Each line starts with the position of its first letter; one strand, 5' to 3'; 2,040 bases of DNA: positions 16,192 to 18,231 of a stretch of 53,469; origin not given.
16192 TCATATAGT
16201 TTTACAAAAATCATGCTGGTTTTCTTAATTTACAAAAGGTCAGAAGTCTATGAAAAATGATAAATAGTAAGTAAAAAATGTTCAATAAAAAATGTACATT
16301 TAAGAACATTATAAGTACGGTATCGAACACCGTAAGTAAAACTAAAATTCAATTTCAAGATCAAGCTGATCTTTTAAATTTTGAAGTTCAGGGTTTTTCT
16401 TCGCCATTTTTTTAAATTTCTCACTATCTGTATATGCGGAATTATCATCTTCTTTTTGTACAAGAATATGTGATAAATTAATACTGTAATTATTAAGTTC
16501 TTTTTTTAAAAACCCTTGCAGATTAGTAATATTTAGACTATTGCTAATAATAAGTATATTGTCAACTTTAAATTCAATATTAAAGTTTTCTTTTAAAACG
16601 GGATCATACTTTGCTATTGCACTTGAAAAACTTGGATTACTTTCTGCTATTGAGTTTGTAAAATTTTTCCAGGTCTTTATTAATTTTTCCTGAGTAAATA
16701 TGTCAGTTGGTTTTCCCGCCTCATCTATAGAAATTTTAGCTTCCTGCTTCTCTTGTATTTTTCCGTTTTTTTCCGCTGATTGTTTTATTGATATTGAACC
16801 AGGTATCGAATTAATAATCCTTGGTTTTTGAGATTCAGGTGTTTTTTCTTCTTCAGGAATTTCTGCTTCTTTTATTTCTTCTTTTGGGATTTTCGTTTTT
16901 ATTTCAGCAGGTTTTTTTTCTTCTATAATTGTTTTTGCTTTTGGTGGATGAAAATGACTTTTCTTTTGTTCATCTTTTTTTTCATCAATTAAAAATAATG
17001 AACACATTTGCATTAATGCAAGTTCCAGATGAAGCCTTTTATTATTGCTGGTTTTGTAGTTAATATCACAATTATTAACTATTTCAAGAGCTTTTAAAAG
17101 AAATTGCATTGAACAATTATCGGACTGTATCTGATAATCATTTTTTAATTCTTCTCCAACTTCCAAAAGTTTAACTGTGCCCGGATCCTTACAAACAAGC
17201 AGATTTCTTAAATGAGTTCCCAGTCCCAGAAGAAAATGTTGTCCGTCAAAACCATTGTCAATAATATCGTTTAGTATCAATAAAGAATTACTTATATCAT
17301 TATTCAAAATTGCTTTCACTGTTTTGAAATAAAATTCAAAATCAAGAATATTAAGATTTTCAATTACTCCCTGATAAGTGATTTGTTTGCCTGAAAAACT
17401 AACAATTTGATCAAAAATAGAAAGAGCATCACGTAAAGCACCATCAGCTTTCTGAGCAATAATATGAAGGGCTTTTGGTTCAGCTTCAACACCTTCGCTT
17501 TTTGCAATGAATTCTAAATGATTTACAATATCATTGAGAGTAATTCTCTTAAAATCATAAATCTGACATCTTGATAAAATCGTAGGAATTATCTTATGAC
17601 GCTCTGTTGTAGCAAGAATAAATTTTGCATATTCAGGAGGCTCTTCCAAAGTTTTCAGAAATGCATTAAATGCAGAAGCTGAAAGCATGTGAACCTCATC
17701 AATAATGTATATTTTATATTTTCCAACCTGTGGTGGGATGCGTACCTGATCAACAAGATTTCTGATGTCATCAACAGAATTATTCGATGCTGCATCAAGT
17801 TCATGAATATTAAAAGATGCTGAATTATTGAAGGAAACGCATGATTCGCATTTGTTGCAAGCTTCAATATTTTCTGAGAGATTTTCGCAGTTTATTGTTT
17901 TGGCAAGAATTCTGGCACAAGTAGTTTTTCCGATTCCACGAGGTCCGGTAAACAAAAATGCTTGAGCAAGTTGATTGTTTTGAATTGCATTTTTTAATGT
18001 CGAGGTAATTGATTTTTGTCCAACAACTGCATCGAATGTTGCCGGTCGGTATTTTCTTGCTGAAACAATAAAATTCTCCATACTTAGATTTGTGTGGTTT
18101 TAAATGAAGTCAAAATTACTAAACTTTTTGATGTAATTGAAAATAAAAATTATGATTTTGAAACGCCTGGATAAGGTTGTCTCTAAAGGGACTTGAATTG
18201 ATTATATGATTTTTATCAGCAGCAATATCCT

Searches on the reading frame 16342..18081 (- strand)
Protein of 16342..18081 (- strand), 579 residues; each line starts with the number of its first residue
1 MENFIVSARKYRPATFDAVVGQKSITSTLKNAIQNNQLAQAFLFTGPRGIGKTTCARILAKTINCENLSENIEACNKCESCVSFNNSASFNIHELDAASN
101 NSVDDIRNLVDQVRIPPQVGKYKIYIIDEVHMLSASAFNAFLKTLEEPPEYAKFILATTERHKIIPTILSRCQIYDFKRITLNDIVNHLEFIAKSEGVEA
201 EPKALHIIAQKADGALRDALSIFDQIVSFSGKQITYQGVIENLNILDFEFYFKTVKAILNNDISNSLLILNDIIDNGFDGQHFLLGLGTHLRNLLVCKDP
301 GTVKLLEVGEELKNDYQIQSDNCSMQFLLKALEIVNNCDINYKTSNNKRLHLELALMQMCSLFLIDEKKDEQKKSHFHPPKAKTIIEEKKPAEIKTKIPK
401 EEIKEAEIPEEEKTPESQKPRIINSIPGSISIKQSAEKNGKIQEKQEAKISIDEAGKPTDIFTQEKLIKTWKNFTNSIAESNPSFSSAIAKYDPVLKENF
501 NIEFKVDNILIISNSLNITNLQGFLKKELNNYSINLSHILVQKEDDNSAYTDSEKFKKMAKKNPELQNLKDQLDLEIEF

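Call 63: search_protein_families(library=pfam, proteins=[window:16342-18081:-], max_evalue=0.00001)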
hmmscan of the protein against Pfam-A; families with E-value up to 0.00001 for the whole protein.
window:16342-18081:- (579 aa): 5 families
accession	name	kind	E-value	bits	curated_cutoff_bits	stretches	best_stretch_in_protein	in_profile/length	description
PF13177.12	DNA_pol3_delta2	-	7.9e-45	153.2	27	1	22-180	2-160/161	DNA polymerase III, delta subunit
PF22608.2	DNAX_ATPase_lid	-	4.5e-15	55.6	27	1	185-231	2-48/49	DNA polymerase III clamp loader subunit, ATPase lid domain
PF00004.35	AAA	-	1.7e-11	45.1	21.2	1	43-174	2-125/131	ATPase family associated with various cellular activities (AAA)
PF05496.18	RuvB_N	-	5.3e-07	30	27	0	12-66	2-60/159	Holliday junction DNA helicase RuvB P-loop domain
PF13401.12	AAA_22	-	5.6e-06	27.1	27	0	39-157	5-121/130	AAA domain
